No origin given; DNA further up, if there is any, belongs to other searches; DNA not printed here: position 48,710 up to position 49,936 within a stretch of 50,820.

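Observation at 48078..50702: Macrodomain / DUF1848 Fe-S protein / SirTM sirtuin operon without GcvH-L or LplA2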

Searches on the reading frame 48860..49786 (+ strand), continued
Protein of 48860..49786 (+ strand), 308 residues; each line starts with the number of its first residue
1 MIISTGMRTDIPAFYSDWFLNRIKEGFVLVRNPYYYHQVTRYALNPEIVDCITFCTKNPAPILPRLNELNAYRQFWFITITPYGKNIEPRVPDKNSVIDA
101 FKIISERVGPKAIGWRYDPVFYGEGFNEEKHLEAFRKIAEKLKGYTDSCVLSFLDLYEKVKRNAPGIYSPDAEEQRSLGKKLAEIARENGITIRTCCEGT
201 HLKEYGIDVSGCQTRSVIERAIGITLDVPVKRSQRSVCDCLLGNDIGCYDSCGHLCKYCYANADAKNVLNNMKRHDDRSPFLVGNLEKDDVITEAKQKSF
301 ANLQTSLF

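Call 33: fold_search(model_id=the predicted structure, library=pdb)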
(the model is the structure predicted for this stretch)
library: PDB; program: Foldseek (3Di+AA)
matches with E <= 10: 1607; with E <= 0.001: 1
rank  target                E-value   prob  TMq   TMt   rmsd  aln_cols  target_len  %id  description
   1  4h41_B                8.9e-04  1.00  0.34  0.33   5.3       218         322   12  Crystal structure of a putative alpha-L-fucosidase (BT_0435) from Bacteroides thetaiotaomicron VPI-5482 at 1.80 A reso (released 2012-10-10)
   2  2yl8_A                1.2e-03  0.84  0.31  0.24  15.1       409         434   11  Inhibition of the pneumococcal virulence factor StrH and molecular insights into N-glycan recognition and hydrolysis (released 2011-09-07)
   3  4az6                  1.3e-03  0.77  0.30  0.23  16.0       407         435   11  Differential inhibition of the tandem GH20 catalytic modules in the pneumococcal exo-beta-D-N-acetylglucosaminidase, Str (released 2013-07-10)
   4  3rpm_B                2.1e-03  0.85  0.28  0.23  11.7       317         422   10  Crystal structure of the first GH20 domain of a novel Beta-N-acetyl-hexosaminidase StrH from Streptococcus pneumoniae  (released 2011-10-26)
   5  4mlr_D                2.5e-03  0.89  0.28  0.29  10.4       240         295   11  dihydrodipicolinate synthase from C. jejuni, Y110F mutation with pyruvate and Lysine (released 2015-01-14)
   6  3npu_A                2.7e-03  0.91  0.30  0.35   8.9       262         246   12  Optimization of the in silico designed Kemp eliminase KE70 by computational design and directed evolution (released 2011-02-09)
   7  4az7                  2.7e-03  0.85  0.29  0.22  11.7       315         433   10  Differential inhibition of the tandem GH20 catalytic modules in the pneumococcal exo-beta-D-N-acetylglucosaminidase, Str (released 2013-07-10)
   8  3e74_C                2.8e-03  0.96  0.27  0.21   8.3       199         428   12  Crystal structure of E. coli allantoinase with iron ions at the metal center (released 2009-02-24)
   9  7u5k_A                2.8e-03  0.96  0.31  0.21   7.2       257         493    9  Cryo-EM Structure of DPYSL2 (released 2022-12-14)
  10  8ofw_A                3.0e-03  0.95  0.28  0.25   7.9       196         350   12  Crystal structure of the full-length dihydroorotate dehydrogenase from Mycobacterium tuberculosis (released 2023-09-06)
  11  4mlr_E                3.0e-03  0.89  0.28  0.29  10.6       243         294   11  dihydrodipicolinate synthase from C. jejuni, Y110F mutation with pyruvate and Lysine (released 2015-01-14)
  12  8hfd_B                3.2e-03  0.94  0.32  0.24   8.0       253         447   11  Crystal structure of allantoinase from E. coli BL21 (released 2023-10-18)
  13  4wfs                  3.2e-03  0.72  0.26  0.26  11.6       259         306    9  Crystal Structure of tRNA-dihydrouridine(20) synthase catalytic domain (released 2015-10-07)
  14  8hzv_A                3.4e-03  0.96  0.36  0.26   7.4       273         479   14  The crystal structure of a Radical SAM Enzyme DesII (released 2024-07-10)
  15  8hfd_C                3.4e-03  0.91  0.31  0.23   8.1       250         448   12  Crystal structure of allantoinase from E. coli BL21 (released 2023-10-18)
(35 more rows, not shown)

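Call 34: search_solved_structures(query=A1, max_evalue=10, show_alignments=3)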
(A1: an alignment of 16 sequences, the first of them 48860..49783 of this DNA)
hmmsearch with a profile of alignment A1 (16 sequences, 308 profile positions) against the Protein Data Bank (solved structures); distinct sequences matched with E-value up to 10: 12.
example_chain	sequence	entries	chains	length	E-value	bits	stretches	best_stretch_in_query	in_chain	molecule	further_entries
9k9x_B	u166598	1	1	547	0.086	15.2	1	95-166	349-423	Bicyclogermacrene synthase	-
9k9x_A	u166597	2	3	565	0.09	15.2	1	95-166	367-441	Bicyclogermacrene synthase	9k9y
2asn_X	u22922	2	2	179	0.22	13.9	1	79-121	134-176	Nitrophorin 2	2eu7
1euo_A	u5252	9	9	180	0.22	13.9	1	79-121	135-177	NITROPHORIN 2 | Nitrophorin-2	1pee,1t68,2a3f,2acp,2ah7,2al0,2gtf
1pm1_X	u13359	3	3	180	0.22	13.9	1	79-121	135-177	Nitrophorin 2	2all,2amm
4rsx_A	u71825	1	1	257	0.26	13.7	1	152-195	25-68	Type III effector HopA1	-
9ka1_A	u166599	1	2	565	0.35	13.2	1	103-166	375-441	Bicyclogermacrene synthase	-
3w6g_A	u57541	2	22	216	0.45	12.9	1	117-197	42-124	Probable peroxiredoxin | Peroxiredoxin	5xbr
6iu1_A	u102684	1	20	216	0.66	12.4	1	117-197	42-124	Peroxiredoxin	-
6itz_A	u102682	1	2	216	1.1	11.6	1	117-196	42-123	Peroxiredoxin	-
6iu0_A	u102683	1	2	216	1.6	11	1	117-196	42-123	Peroxiredoxin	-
8hla_A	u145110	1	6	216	2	10.7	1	117-196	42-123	Peroxiredoxin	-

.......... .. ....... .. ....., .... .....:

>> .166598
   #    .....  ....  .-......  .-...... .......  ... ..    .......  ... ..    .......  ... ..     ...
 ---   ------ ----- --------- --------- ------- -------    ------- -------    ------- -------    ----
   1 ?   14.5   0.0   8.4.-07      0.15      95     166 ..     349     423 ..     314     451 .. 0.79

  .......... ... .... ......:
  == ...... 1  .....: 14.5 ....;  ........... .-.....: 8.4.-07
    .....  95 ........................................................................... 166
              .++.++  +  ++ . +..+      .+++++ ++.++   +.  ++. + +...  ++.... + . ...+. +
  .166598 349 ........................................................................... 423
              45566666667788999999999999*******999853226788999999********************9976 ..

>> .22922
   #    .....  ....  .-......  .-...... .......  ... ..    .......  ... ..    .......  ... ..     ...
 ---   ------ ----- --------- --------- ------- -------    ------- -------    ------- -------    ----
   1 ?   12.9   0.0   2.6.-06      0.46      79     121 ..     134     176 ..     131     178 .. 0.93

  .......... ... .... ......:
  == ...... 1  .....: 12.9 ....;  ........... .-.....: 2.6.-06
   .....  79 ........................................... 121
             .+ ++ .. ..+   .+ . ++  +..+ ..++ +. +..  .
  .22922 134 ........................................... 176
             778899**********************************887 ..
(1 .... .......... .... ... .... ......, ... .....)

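Call 43: search_protein_families(library=padloc, proteins=[window:48860-49783:+], max_evalue=0.01)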
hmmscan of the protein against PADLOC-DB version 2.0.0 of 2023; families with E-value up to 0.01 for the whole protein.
window:48860-49783:+ (308 aa): 1 family
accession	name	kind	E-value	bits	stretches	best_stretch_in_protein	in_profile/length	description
PDLC03815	RTasDUF1848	-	6.8e-39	132.1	1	1-264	1-241/242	DRT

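Call 44: search_protein_families(library=phrogs, proteins=[window:48860-49783:+], max_evalue=0.01)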
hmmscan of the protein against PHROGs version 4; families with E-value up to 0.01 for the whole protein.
window:48860-49783:+ (308 aa): 0 families

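Call 51: find_encoding_contigs(protein=P0005, flank=6000, max_places=3)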
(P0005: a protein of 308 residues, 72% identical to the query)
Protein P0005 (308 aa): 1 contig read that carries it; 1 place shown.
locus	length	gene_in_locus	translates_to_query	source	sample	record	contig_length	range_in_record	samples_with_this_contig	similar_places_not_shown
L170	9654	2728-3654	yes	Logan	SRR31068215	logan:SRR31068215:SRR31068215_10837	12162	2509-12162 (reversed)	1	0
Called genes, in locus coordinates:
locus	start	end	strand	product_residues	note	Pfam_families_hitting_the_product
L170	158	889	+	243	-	-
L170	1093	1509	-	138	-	PF02082:Rrf2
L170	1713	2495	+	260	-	PF07366:SnoaL (faint), PF12680:SnoaL_2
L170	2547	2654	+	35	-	-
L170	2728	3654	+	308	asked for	PF08902:DUF1848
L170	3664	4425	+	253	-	PF01661:Macro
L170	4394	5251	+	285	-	PF02146:SIR2 (faint)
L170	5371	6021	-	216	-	-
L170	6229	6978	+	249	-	-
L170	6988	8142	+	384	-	-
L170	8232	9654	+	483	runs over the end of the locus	PF03323:GerA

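Call 56: search_protein_representatives(protein=window:48860-49783:+)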
Query: 308 residues. Proteins with E-value up to 0.001 (for the whole library): 4166; up to 1e-10: 2512; up to 1e-30: 882. The best 150 are listed.
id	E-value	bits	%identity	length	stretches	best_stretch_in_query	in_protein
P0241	5.5e-118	409.9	56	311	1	1-300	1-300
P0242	1.8e-108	378.7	54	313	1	1-303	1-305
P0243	1.5e-105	369.1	51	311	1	1-308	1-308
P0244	1.8e-103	362.2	50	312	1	1-301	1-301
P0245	2.0e-100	352.3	52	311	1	1-308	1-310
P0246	1.7e-90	319.7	48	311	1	1-304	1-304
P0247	1.0e-85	304.0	46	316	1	2-302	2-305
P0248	1.4e-85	303.5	46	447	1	1-300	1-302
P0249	1.2e-83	297.1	47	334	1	1-302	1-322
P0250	2.5e-83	296.1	59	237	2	1-123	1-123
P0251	3.7e-83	295.5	43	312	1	1-302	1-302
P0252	1.5e-82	293.5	45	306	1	1-300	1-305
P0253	1.9e-82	293.2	44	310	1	1-308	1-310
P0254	2.4e-82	292.9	44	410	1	1-303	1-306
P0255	3.4e-82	292.4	46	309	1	1-308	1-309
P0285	5.0e-70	252.4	41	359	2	45-303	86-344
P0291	3.5e-69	249.6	42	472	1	1-293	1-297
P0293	7.2e-69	248.6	41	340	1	1-308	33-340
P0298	4.1e-68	246.1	40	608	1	1-290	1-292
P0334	1.8e-62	227.6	39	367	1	1-301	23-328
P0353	1.7e-60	221.1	39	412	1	1-298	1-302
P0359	3.3e-60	220.2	37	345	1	1-293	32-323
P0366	1.1e-59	218.4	39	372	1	2-278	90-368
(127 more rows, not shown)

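Call 57: search_protein_families(library=pfam, proteins=[P0248, P0254, P0291, P0298, P0353, P0285, P0334, P0366, P0359, P0293], max_evalue=0.001)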
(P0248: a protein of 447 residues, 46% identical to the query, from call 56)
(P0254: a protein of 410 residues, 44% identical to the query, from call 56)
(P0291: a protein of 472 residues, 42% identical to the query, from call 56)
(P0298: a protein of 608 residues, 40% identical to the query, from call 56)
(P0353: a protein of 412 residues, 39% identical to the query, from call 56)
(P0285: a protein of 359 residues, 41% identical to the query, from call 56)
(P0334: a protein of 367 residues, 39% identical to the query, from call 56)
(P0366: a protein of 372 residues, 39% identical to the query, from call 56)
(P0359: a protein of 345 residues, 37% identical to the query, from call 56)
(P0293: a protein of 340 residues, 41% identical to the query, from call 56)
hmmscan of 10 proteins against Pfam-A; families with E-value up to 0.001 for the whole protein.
P0248 (447 aa): 1 family
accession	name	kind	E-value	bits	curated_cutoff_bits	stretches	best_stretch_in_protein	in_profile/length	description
PF08902.16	DUF1848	-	9.6e-112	373.5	30.5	1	2-263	1-262/262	Domain of unknown function (DUF1848)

P0254 (410 aa): 2 families
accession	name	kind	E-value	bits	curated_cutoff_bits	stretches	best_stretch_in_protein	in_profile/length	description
PF08902.16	DUF1848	-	1.1e-108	363.4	30.5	1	2-264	1-262/262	Domain of unknown function (DUF1848)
PF21196.3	PcrA_UvrD_tudor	-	2.8e-12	46.7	23.9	1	310-354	1-45/48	PcrA/UvrD tudor domain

P0291 (472 aa): 5 families
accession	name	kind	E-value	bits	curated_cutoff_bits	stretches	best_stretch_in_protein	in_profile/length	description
PF08902.16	DUF1848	-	4e-100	335.4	30.5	1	2-264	1-262/262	Domain of unknown function (DUF1848)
PF00583.31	Acetyltransf_1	-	1.2e-12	48.5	20.7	1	357-454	14-115/116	Acetyltransferase (GNAT) family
PF13508.13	Acetyltransf_7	-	4.6e-12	46.6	27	1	382-454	8-81/84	Acetyltransferase (GNAT) domain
PF13673.13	Acetyltransf_10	-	5.6e-12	46.2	23.6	1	364-459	17-111/128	Acetyltransferase (GNAT) domain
PF13527.13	Acetyltransf_9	-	0.00028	21.3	25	0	339-432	2-103/127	Acetyltransferase (GNAT) domain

P0298 (608 aa): 1 family
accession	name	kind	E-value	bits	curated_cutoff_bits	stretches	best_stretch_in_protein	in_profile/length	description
PF08902.16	DUF1848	-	4.3e-103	345.1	30.5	1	2-263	1-262/262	Domain of unknown function (DUF1848)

P0353 (412 aa): 1 family
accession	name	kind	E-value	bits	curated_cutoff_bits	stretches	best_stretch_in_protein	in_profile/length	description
PF08902.16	DUF1848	-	3.1e-101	339.1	30.5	1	2-266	1-262/262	Domain of unknown function (DUF1848)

P0285 (359 aa): 1 family
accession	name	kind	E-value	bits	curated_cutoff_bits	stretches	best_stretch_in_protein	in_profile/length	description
PF08902.16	DUF1848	-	1.9e-101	339.7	30.5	2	91-304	49-262/262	Domain of unknown function (DUF1848)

P0334 (367 aa): 1 family
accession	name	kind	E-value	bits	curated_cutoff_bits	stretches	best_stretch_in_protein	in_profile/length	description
PF08902.16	DUF1848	-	1.8e-85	287.4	30.5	1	24-288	1-262/262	Domain of unknown function (DUF1848)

P0366 (372 aa): 1 family
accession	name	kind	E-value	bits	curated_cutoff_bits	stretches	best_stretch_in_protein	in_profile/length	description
PF08902.16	DUF1848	-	2.7e-96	322.9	30.5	1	90-351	1-262/262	Domain of unknown function (DUF1848)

P0359 (345 aa): 1 family
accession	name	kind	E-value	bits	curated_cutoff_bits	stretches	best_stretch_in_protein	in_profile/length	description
PF08902.16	DUF1848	-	3.6e-91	306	30.5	1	33-291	1-262/262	Domain of unknown function (DUF1848)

P0293 (340 aa): 1 family
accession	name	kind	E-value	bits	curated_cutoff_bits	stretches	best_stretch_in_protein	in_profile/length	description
PF08902.16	DUF1848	-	2e-99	333.1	30.5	1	34-293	1-262/262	Domain of unknown function (DUF1848)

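Call 68: find_encoding_contigs(protein=P0006, flank=5000, max_places=2)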
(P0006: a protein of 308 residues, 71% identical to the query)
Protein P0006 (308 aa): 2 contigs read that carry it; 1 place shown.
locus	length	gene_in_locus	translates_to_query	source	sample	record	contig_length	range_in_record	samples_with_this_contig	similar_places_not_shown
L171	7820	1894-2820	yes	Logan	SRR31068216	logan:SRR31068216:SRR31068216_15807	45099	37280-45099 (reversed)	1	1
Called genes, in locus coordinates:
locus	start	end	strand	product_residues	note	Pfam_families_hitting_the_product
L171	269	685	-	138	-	PF02082:Rrf2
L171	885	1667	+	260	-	PF12680:SnoaL_2 (weak), PF07366:SnoaL (weak), PF12680:SnoaL_2 (weak)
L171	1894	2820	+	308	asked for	PF08902:DUF1848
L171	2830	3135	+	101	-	PF01381:HTH_3 (weak)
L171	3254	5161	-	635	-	PF09972:DUF2207, PF20990:DUF2207_C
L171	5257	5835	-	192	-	PF04011:LemA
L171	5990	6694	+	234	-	PF20730:YetF_N (weak), PF04239:DUF421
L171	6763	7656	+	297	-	PF01501:Glyco_transf_8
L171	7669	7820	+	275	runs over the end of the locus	PF01501:Glyco_transf_8, PF18404:Glyco_transf_24 (faint)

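Call 69: find_encoding_contigs(protein=P0016, flank=5000, max_places=2)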
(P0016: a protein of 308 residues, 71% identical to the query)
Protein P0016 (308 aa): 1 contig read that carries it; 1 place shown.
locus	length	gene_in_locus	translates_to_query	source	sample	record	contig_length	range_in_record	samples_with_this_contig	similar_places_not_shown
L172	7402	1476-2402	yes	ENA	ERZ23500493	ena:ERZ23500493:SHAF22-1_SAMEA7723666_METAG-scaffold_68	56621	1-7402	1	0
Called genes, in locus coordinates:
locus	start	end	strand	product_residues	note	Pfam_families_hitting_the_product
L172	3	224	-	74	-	?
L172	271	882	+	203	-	PF01243:PNPOx_N, PF12837:Fer4_6 (faint), PF25160:LdpA_Fe-S-bd (weak), PF00037:Fer4, PF13237:Fer4_10, PF12838:Fer4_7, PF13187:Fer4_9, PF00037:Fer4 (weak), +4 more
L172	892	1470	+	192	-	PF14512:TM1586_NiRdase (faint), PF00881:Nitroreductase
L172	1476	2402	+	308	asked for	PF08902:DUF1848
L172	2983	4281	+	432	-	PF13173:AAA_14, PF13635:DUF4143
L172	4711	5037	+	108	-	-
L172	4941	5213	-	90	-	PF04221:RelB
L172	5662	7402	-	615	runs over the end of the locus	PF07523:Big_3 (weak), PF03781:FGE-sulfatase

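Call 70: find_encoding_contigs(protein=P0009, flank=5000, max_places=2)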
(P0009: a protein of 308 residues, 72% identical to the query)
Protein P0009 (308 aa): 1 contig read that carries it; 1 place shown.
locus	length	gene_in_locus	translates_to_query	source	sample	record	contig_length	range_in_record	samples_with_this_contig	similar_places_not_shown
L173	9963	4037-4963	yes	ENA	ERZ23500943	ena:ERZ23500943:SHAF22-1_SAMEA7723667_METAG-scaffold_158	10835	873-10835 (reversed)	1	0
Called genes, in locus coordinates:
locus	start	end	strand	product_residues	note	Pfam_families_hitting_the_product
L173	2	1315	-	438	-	?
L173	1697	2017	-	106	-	PF01638:HxlR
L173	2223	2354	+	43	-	-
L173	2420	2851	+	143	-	-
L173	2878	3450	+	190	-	PF13186:SPASM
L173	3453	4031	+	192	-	PF14512:TM1586_NiRdase (faint), PF00881:Nitroreductase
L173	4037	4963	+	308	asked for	PF08902:DUF1848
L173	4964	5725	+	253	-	PF01661:Macro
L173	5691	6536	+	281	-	PF02146:SIR2 (faint)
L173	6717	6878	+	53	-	PF14205:Cys_rich_KTR (weak)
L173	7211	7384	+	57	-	-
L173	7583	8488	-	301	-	-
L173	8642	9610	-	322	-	-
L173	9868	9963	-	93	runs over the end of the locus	-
